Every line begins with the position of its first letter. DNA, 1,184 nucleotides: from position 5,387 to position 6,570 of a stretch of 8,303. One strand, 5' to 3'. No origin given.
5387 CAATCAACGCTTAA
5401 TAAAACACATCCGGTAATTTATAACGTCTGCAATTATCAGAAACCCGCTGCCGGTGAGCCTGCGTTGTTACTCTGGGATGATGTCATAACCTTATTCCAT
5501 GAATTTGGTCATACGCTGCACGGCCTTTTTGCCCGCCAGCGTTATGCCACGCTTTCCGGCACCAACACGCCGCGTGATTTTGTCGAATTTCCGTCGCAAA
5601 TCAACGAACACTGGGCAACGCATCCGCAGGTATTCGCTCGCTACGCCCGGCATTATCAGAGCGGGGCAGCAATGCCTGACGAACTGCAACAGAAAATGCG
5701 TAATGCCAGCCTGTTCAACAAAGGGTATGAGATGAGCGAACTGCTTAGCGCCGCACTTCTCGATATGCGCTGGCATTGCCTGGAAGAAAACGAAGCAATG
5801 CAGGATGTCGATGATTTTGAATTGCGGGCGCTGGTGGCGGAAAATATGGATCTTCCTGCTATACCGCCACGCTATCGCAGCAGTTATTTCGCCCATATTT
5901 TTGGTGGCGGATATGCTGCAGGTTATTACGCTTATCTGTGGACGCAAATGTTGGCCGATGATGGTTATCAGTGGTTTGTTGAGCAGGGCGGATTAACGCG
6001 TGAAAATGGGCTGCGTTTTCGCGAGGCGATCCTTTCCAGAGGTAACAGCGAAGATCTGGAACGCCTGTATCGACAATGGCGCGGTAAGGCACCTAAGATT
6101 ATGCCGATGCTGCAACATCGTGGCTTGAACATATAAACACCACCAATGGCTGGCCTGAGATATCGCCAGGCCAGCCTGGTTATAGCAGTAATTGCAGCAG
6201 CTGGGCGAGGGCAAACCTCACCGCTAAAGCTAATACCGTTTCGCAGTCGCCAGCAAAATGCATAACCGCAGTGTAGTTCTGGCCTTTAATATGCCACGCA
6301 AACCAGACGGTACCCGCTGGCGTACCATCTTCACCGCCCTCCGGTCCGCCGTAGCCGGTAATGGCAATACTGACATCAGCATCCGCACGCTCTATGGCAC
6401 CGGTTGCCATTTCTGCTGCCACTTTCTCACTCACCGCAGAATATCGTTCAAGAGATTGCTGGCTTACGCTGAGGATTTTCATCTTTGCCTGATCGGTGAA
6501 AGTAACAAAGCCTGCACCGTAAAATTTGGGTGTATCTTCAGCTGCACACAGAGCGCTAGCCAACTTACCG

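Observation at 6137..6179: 29-bp near-perfect inverted repeat packed into the 43-bp gap between convergent dcp and ydeJ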

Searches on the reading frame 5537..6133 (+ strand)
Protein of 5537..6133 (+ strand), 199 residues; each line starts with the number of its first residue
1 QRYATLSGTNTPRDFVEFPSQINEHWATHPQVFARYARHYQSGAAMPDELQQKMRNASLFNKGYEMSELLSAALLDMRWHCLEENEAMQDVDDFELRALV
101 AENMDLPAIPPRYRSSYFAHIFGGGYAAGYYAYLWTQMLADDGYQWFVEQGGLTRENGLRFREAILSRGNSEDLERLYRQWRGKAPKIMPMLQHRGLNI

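Call 16: find_related_loci(query=window:5537-6133:+, collection=genome_contigs, flank=1500)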
Query window:5537-6133:+ (199 aa) in genome_contigs; peptide patterns used: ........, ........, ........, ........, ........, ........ (x = any residue, [..] = any of these).
297 stretches matched a pattern; 269 encode a relative of the query (tblastn E <= 1e-3); the best 80 are kept; 80 distinct loci.
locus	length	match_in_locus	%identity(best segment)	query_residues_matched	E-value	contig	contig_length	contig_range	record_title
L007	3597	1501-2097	97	1-199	9e-134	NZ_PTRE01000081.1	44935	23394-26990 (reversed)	Escherichia sp. MOD1-EC7003 MOD1-EC7003_81_length_44935_cov_113, whole genome shotgun sequence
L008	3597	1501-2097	93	1-199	4e-120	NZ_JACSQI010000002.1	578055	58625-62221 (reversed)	Escherichia whittamii strain Sa2BVA5 NODE_2_length_578055_cov_7.746463, whole genome shotgun sequence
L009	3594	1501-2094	94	1-198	3e-119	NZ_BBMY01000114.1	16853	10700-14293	Escherichia albertii NBRC 107761 = DSM 17582 strain NBRC 107761, whole genome shotgun sequence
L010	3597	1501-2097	92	1-199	8e-119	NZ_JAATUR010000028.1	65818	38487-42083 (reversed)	Escherichia coli strain SCPM-O-B-8794 28length=65818, whole genome shotgun sequence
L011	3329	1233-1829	91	1-199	1e-119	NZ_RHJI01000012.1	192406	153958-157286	Escherichia sp. E1V33 1V33_12_consensus, whole genome shotgun sequence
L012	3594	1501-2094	79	1-198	2e-98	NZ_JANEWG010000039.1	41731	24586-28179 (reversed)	Citrobacter sp. Awk 4 510132-22-39, whole genome shotgun sequence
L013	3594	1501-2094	79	1-198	1e-97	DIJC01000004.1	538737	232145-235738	MAG TPA_asm: Enterobacteriaceae bacterium UBA5654 UBA5654_contig_40, whole genome shotgun sequence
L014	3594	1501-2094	79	1-198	2e-97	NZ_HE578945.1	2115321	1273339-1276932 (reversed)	Phytobacter massiliensis JC163 strain type strain: JC163, whole genome shotgun sequence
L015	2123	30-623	78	1-198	2e-99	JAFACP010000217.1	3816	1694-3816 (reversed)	MAG: Proteobacteria bacterium isolate OH_SBB_50 k127_686355, whole genome shotgun sequence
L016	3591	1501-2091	80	1-197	2e-97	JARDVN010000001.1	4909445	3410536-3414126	Citrobacter amalonaticus strain AUH_CA_2023_1 contig_2, whole genome shotgun sequence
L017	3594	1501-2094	79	1-198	2e-97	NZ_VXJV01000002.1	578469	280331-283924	Salmonella enterica subsp. diarizonae strain CCUG 30040T contig_0000002, whole genome shotgun sequence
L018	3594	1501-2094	78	1-198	3e-97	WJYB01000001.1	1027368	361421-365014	Enterobacteriaceae bacterium RIT714 1, whole genome shotgun sequence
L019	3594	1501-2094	78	1-198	6e-97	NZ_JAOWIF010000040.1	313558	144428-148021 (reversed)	Citrobacter sp. Cu233 233, whole genome shotgun sequence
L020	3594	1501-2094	79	1-198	4e-97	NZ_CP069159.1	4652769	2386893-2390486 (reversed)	Citrobacter sp. R56 chromosome, complete genome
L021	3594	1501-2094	78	1-198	5e-97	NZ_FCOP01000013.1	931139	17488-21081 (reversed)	Pseudenterobacter timonensis strain mt20, whole genome shotgun sequence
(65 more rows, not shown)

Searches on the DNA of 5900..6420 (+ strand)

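Call 7: search_dna_similar(query=window:5900-6420:+, collection=ecoli_genomes, mode=near, rows=spread, max_rows=30)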
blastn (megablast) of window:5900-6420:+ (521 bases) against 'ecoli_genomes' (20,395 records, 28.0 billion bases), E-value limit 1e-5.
Records with a match: 5418; places in all: 5422; records where one place covers at least 80% of the query: 3618.
Genomes with a match: 5417 of 5426; with a place that covers at least 80% of the query: 3618. Places per genome that has any: lowest 1, median 1, highest 2. On chromosomes: 5418 places; on plasmids: 4.
Best place of each record, by identity: >=99% 1572; 95-99% 3716; 90-95% 130.
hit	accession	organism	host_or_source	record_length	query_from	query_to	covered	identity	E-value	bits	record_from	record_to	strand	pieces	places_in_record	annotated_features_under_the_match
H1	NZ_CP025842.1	Escherichia coli strain 720632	Homo sapiens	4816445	1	521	100%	100.0%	0e+0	963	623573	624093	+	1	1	ydeJ: 2-oxo-tetronate isomerase | dcp: peptidyl-dipeptidase Dcp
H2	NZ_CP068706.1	Escherichia coli strain J53-p1-pV-hybrid-1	conjugation assay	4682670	1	521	100%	100.0%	0e+0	963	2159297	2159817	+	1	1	ydeJ: 2-oxo-tetronate isomerase | dcp: peptidyl-dipeptidase Dcp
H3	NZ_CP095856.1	Escherichia coli strain EC6563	Homo sapiens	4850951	1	521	100%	100.0%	0e+0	963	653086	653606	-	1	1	ydeJ: 2-oxo-tetronate isomerase | dcp: peptidyl-dipeptidase Dcp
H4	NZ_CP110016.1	Escherichia coli strain HE_100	laboratory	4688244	1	521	100%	100.0%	0e+0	963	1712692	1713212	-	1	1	ydeJ: 2-oxo-tetronate isomerase | dcp: peptidyl-dipeptidase Dcp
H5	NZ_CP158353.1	Escherichia coli strain 914033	Homo sapiens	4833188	1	521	100%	100.0%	0e+0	963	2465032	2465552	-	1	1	ydeJ: 2-oxo-tetronate isomerase | dcp: peptidyl-dipeptidase Dcp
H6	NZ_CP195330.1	Escherichia coli strain 11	cattle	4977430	1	521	100%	100.0%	0e+0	963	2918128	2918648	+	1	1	ydeJ: 2-oxo-tetronate isomerase | dcp: peptidyl-dipeptidase Dcp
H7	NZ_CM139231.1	Escherichia coli strain JMF1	Wildebeest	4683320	1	521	100%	100.0%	0e+0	963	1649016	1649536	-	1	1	ydeJ: 2-oxo-tetronate isomerase | dcp: peptidyl-dipeptidase Dcp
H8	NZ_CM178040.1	Escherichia coli strain JX4-T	chicken gut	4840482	1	521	100%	100.0%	0e+0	963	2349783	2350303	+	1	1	ydeJ: 2-oxo-tetronate isomerase | dcp: peptidyl-dipeptidase Dcp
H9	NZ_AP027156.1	Escherichia coli strain JNE181771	Homo sapiens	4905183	1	521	100%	99.0%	0e+0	935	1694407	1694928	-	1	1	ydeJ: 2-oxo-tetronate isomerase | dcp: peptidyl-dipeptidase Dcp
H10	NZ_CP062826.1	Escherichia coli strain Res13-Lact-PER12-33-A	Sus scrofa domesticus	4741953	1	521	100%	98.5%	0e+0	918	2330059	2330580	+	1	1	ydeJ: 2-oxo-tetronate isomerase | dcp: peptidyl-dipeptidase Dcp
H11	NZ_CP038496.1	Escherichia coli O157:H7 strain TT12A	Homo sapiens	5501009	1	521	100%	98.5%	0e+0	918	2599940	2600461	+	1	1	ydeJ: 2-oxo-tetronate isomerase | dcp: peptidyl-dipeptidase Dcp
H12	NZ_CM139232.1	Escherichia coli strain DXMF6-3R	Giant panda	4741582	1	521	100%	98.5%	0e+0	918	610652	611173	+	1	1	ydeJ: 2-oxo-tetronate isomerase | dcp: peptidyl-dipeptidase Dcp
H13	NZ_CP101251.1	Escherichia coli strain EC21Z-083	Homo sapiens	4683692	1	521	100%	98.3%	0e+0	913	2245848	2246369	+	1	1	ydeJ: 2-oxo-tetronate isomerase | dcp: peptidyl-dipeptidase Dcp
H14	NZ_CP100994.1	Escherichia coli strain ET201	Hoplobatrachus rugulosus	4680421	1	521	100%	98.3%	0e+0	913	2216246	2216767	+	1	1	ydeJ: 2-oxo-tetronate isomerase | dcp: peptidyl-dipeptidase Dcp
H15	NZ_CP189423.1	Escherichia coli strain N2512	Homo sapiens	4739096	1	521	100%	98.3%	0e+0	913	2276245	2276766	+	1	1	ydeJ: 2-oxo-tetronate isomerase | dcp: peptidyl-dipeptidase Dcp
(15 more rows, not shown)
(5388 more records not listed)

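Call 9: search_dna_similar(query=window:6137-6179:+, collection=ecoli_genomes, mode=distant, max_evalue=10, rows=spread, max_rows=30)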
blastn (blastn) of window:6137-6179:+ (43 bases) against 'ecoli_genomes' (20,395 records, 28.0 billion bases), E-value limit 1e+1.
Records with a match: 5418; places in all: 6265; records where one place covers at least 80% of the query: 5418.
Genomes with a match: 5417 of 5426; with a place that covers at least 80% of the query: 5417. Places per genome that has any: lowest 1, median 1, highest 2. On chromosomes: 6261 places; on plasmids: 4.
Best place of each record, by identity: >=99% 1475; 95-99% 2493; 90-95% 1230; 80-90% 220.
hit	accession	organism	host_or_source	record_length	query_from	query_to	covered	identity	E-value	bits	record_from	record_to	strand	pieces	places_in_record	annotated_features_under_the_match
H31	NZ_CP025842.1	Escherichia coli strain 720632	Homo sapiens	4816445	1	43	100%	100.0%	7e-13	79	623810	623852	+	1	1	none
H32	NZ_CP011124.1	Escherichia coli strain USML2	Elaeis guineensis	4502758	1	43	100%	100.0%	7e-13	79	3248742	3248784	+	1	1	none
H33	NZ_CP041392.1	Escherichia coli strain ECOL-18-VL-LA-PA-Ryan-0026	missing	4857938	1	43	100%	100.0%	7e-13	79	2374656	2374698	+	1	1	none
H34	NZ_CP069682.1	Escherichia coli O176:H45 strain MIN9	Homo sapiens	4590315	1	43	100%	100.0%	7e-13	79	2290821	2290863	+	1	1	none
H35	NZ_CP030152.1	Escherichia coli strain JSMCR1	chicken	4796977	1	43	100%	100.0%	7e-13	79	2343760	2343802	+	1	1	none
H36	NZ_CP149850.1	Escherichia coli strain 2023CK-01687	Homo sapiens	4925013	1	43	100%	100.0%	7e-13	79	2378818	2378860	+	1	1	none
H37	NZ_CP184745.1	Escherichia coli strain K-12 MG1655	-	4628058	1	43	100%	100.0%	7e-13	79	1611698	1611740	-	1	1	none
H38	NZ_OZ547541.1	Escherichia coli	Homo sapiens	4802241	1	43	100%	100.0%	7e-13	79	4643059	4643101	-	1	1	none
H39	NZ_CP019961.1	Escherichia coli strain HKUOPY1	Ailuropoda melanoleuca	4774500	1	43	100%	97.7%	1e-10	73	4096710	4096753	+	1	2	none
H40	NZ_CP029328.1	Escherichia coli strain A1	Short-beaked echidna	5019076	1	43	100%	97.7%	1e-10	73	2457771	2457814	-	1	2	none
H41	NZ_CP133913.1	Escherichia coli strain M23917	Homo sapiens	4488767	1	43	100%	97.7%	1e-10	73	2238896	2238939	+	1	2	none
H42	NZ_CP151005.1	Escherichia coli strain 19KM1766N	Dog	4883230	1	43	100%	97.7%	1e-10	73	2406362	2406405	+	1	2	none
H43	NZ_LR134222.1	Escherichia coli strain NCTC11129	missing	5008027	1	43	100%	97.7%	1e-10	73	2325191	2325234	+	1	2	none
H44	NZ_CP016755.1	Escherichia coli strain FORC_044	Homo sapiens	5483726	1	43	100%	95.5%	1e-9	68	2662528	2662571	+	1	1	none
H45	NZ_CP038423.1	Escherichia coli O157:H7 strain 7409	bovine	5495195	1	43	100%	95.5%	1e-9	68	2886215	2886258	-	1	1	none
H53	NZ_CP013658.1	Escherichia coli strain uk_P46212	Homo sapiens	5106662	1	41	95%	90.5%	8e-6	55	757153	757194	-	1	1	none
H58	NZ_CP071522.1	Escherichia coli strain UPEC129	Homo sapiens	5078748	1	41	95%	88.1%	3e-4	51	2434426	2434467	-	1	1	none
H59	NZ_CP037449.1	Escherichia coli strain ATCC 25922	missing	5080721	1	39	91%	90.0%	9e-5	52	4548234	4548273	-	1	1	none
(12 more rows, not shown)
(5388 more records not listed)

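Call 10: get_annotated_region(hit=H39, flank=400)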
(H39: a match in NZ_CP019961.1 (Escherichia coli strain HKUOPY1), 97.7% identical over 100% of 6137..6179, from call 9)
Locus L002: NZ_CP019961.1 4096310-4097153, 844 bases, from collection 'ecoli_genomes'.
description: Escherichia coli strain HKUOPY1 chromosome, complete genome
organism: Escherichia coli strain HKUOPY1 (NCBI taxid 562)
replicon: chromosome; assembly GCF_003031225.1
host: Ailuropoda melanoleuca; source: feces; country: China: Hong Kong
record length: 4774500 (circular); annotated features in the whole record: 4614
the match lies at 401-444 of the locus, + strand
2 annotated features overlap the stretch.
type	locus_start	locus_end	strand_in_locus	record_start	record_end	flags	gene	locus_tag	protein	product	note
CDS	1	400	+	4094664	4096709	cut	dcp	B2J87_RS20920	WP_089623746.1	peptidyl-dipeptidase Dcp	-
CDS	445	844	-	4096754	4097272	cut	ydeJ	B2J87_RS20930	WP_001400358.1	2-oxo-tetronate isomerase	-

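Call 11: get_annotated_region(hit=H44, flank=400)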
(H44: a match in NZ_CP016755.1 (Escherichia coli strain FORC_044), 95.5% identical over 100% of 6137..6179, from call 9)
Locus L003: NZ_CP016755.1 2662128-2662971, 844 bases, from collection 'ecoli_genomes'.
description: Escherichia coli strain FORC_044 chromosome, complete genome
organism: Escherichia coli strain FORC_044 (NCBI taxid 562)
replicon: chromosome; assembly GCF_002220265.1
host: Homo sapiens; source: stool; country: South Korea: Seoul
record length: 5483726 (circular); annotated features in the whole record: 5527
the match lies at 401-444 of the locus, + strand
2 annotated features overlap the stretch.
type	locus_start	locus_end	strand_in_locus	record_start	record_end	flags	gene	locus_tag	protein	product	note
CDS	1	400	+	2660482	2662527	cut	dcp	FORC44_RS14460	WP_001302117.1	peptidyl-dipeptidase Dcp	-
CDS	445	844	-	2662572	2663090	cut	ydeJ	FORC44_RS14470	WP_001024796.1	2-oxo-tetronate isomerase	-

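Call 12: get_annotated_region(hit=H53, flank=400)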
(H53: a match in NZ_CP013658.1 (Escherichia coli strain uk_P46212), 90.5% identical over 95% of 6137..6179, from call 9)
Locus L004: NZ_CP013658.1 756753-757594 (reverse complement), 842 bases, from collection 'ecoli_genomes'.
description: Escherichia coli strain uk_P46212 chromosome, complete genome
organism: Escherichia coli strain uk_P46212 (NCBI taxid 562)
replicon: chromosome; assembly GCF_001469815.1
host: Homo sapiens; source: urine; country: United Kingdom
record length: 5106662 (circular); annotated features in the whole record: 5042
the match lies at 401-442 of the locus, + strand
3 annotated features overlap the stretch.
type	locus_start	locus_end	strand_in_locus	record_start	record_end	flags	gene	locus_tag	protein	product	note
CDS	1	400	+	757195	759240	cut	dcp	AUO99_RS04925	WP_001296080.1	peptidyl-dipeptidase Dcp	-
CDS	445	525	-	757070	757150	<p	-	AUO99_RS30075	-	hypothetical protein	incomplete; partial in the middle of a contig; missing N-terminus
CDS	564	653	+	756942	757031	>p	-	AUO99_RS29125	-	TIGR00156 family protein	incomplete; partial in the middle of a contig; missing N-terminus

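Call 13: get_annotated_region(hit=H58, flank=400)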
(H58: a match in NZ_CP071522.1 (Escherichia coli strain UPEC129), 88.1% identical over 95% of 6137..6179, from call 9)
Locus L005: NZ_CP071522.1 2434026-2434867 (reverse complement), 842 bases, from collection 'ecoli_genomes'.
description: Escherichia coli strain UPEC129 chromosome, complete genome
organism: Escherichia coli strain UPEC129 (NCBI taxid 562)
replicon: chromosome; assembly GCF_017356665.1
host: Homo sapiens; source: urine; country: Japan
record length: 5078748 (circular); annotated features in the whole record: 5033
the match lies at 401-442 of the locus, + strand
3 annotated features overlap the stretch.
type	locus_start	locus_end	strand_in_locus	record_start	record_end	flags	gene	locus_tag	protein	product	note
CDS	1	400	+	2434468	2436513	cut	dcp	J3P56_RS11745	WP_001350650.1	peptidyl-dipeptidase Dcp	-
CDS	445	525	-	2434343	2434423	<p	-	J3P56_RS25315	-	hypothetical protein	incomplete; partial in the middle of a contig; missing N-terminus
CDS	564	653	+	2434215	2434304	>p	-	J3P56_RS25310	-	TIGR00156 family protein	incomplete; partial in the middle of a contig; missing N-terminus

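Call 14: get_annotated_region(hit=H59, flank=400)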
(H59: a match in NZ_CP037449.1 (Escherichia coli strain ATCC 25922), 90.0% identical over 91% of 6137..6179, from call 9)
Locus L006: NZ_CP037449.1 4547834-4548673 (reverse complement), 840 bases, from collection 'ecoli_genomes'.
description: Escherichia coli strain ATCC 25922 chromosome, complete genome
organism: Escherichia coli strain ATCC 25922 (NCBI taxid 562)
replicon: chromosome; assembly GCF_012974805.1
host: -; source: missing; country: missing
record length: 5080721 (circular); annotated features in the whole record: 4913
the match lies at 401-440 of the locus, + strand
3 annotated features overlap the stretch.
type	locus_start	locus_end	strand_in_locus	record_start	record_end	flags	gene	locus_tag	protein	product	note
CDS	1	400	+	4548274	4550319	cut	dcp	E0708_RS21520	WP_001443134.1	peptidyl-dipeptidase Dcp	-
CDS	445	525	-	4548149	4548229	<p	-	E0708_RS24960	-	2-oxo-tetronate isomerase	incomplete; partial in the middle of a contig; missing N-terminus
CDS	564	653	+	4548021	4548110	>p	-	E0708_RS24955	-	YdeI family stress tolerance OB fold protein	incomplete; partial in the middle of a contig; missing N-terminus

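Call 45: search_dna_similar(query=L002:401-444:+, collection=ecoli_genomes, mode=distant, max_evalue=0.001, max_rows=3)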
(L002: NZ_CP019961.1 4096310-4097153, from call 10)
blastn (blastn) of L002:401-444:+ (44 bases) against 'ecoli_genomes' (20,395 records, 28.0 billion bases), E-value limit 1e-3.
Records with a match: 5418; places in all: 5420; records where one place covers at least 80% of the query: 5418.
Genomes with a match: 5417 of 5426; with a place that covers at least 80% of the query: 5417. Places per genome that has any: lowest 1, median 1, highest 2. On chromosomes: 5416 places; on plasmids: 4.
Best place of each record, by identity: >=99% 842; 95-99% 3182; 90-95% 1393; 80-90% 1.
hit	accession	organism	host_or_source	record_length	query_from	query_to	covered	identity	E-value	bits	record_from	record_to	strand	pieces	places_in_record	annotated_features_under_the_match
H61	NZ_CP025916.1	Escherichia coli strain 120899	Homo sapiens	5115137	1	44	100%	100.0%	2e-13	81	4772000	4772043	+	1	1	none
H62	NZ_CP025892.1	Escherichia coli strain 503025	Homo sapiens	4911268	1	44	100%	100.0%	2e-13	81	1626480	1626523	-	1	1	none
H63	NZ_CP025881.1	Escherichia coli strain 503440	Homo sapiens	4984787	1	44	100%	100.0%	2e-13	81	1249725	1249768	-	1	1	none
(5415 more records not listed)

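Call 46: search_dna_similar(query=L003:401-444:+, collection=ecoli_genomes, mode=distant, max_evalue=0.001, max_rows=3)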
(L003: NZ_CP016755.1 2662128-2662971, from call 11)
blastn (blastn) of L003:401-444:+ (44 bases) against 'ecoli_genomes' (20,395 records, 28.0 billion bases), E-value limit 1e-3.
Records with a match: 5418; places in all: 5420; records where one place covers at least 80% of the query: 5418.
Genomes with a match: 5417 of 5426; with a place that covers at least 80% of the query: 5417. Places per genome that has any: lowest 1, median 1, highest 2. On chromosomes: 5416 places; on plasmids: 4.
Best place of each record, by identity: >=99% 1358; 95-99% 2633; 90-95% 1207; 80-90% 220.
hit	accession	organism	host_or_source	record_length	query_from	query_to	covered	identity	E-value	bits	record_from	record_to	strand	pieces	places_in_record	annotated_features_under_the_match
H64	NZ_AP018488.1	Escherichia coli O157:H7 strain PV15-279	Homo sapiens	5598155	1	44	100%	100.0%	2e-13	81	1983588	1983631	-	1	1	none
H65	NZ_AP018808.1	Escherichia coli strain E2865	Bos taurus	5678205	1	44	100%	100.0%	2e-13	81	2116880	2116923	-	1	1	none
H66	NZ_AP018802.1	Escherichia coli strain E2863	Bos taurus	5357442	1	44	100%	100.0%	2e-13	81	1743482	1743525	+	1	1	none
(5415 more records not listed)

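Call 47: search_dna_similar(query=L004:401-444:+, collection=ecoli_genomes, mode=distant, max_evalue=0.001, max_rows=40, rows=spread)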
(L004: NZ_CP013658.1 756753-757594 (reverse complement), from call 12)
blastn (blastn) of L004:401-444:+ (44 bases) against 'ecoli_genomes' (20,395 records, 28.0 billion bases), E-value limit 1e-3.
Records with a match: 5418; places in all: 5419; records where one place covers at least 80% of the query: 5418.
Genomes with a match: 5417 of 5426; with a place that covers at least 80% of the query: 5417. Places per genome that has any: lowest 1, median 1, highest 2. On chromosomes: 5415 places; on plasmids: 4.
Best place of each record, by identity: >=99% 950; 95-99% 442; 90-95% 3986; 80-90% 40.
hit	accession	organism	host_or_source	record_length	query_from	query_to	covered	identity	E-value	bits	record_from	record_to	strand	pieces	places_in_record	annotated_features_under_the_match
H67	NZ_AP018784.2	Escherichia coli strain SK1144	-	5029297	1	44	100%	100.0%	2e-13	81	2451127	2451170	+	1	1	none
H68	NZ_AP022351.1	Escherichia coli strain E138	Homo sapiens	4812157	1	44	100%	100.0%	2e-13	81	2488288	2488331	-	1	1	none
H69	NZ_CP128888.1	Escherichia coli strain TUM14697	Homo sapiens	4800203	1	44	100%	100.0%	2e-13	81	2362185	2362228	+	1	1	none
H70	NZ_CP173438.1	Escherichia coli strain 98889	Homo sapiens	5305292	1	44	100%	100.0%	2e-13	81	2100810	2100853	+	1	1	none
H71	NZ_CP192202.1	Escherichia coli strain DSM 111506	Rectal swab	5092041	1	44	100%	100.0%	2e-13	81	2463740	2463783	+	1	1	none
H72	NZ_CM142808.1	Escherichia coli strain GPEC606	chicken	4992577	1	44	100%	100.0%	2e-13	81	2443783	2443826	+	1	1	none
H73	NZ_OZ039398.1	Escherichia coli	-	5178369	1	44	100%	100.0%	2e-13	81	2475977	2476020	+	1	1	none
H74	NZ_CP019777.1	Escherichia coli NU14 strain NU14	Homo sapiens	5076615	1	44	100%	97.7%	9e-12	76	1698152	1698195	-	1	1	none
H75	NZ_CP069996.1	Escherichia coli strain FDAARGOS_1300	Homo sapiens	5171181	1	44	100%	97.7%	9e-12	76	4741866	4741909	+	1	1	none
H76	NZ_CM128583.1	Escherichia coli strain 401656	Homo sapiens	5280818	1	44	100%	97.7%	9e-12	76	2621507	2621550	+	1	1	none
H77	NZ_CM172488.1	Escherichia coli strain E5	donkey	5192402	1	44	100%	97.7%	9e-12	76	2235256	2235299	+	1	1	none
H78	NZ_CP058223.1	Escherichia coli strain 550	Homo sapiens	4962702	1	42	95%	92.9%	6e-8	64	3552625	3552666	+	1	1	none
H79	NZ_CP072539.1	Escherichia coli O128ac:H12 strain AW1.7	Cattle slaughter plant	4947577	1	42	95%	92.9%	6e-8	64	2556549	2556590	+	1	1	none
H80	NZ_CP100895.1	Escherichia coli strain ET846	Hoplobatrachus rugulosus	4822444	1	42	95%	92.9%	6e-8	64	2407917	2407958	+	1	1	none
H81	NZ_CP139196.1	Escherichia coli strain GN25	night heron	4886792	1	42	95%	92.9%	6e-8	64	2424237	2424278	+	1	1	none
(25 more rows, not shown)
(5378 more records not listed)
